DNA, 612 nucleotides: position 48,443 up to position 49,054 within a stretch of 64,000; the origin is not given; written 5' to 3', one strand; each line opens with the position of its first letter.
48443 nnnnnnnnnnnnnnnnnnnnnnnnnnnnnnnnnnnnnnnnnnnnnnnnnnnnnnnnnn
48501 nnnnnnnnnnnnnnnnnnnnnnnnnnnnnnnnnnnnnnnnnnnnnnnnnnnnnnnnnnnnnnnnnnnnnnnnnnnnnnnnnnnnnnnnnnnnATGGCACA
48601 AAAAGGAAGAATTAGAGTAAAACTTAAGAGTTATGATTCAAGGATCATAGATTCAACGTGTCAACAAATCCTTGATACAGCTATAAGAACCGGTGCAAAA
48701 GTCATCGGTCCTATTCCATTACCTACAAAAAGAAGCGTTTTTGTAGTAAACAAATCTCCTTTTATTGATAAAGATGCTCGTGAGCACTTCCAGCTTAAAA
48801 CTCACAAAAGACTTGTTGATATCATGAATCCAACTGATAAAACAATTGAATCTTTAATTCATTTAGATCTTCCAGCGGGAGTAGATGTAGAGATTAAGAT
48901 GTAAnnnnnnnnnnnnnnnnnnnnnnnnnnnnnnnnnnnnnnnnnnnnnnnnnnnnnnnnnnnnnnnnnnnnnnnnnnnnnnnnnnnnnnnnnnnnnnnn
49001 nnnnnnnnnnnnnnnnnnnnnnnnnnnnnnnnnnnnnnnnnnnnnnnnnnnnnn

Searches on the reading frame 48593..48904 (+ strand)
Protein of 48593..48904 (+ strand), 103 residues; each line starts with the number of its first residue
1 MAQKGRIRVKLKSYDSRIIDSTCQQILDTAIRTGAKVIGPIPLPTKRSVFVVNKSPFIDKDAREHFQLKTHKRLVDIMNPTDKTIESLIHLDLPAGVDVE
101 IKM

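Call 22: find_encoding_contigs(protein=window:48593-48904:+, flank=10000, max_places=6)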
Protein window:48593-48904:+ (103 aa): 3 contigs read that carry it; 3 places shown.
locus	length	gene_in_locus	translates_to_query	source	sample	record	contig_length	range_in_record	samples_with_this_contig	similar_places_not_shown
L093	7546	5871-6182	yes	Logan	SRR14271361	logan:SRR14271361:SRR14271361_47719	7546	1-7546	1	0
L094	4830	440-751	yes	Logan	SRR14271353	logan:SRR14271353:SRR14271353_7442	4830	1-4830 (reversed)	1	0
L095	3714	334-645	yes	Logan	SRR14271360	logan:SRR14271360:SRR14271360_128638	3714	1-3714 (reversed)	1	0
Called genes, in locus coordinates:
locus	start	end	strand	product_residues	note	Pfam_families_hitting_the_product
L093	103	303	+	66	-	PF12844:HTH_19, PF01381:HTH_3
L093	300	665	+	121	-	-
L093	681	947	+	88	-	-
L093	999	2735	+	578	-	PF02683:DsbD_TM, PF00578:AhpC-TSA, PF08534:Redoxin, PF13905:Thioredoxin_8, PF17991:Thioredoxin_10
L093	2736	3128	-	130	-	PF01641:SelR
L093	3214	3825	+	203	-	-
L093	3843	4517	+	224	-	PF02585:PIG-L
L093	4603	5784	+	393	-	PF00009:GTP_EFTU, PF03144:GTP_EFTU_D2, PF03143:GTP_EFTU_D3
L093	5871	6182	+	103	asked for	PF00338:Ribosomal_S10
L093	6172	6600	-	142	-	PF00293:NUDIX, PF14815:NUDIX_4 (weak)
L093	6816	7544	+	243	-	?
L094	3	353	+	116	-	?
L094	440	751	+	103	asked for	PF00338:Ribosomal_S10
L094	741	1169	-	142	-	PF00293:NUDIX, PF14815:NUDIX_4 (weak)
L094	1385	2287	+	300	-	PF00297:Ribosomal_L3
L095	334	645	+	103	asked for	PF00338:Ribosomal_S10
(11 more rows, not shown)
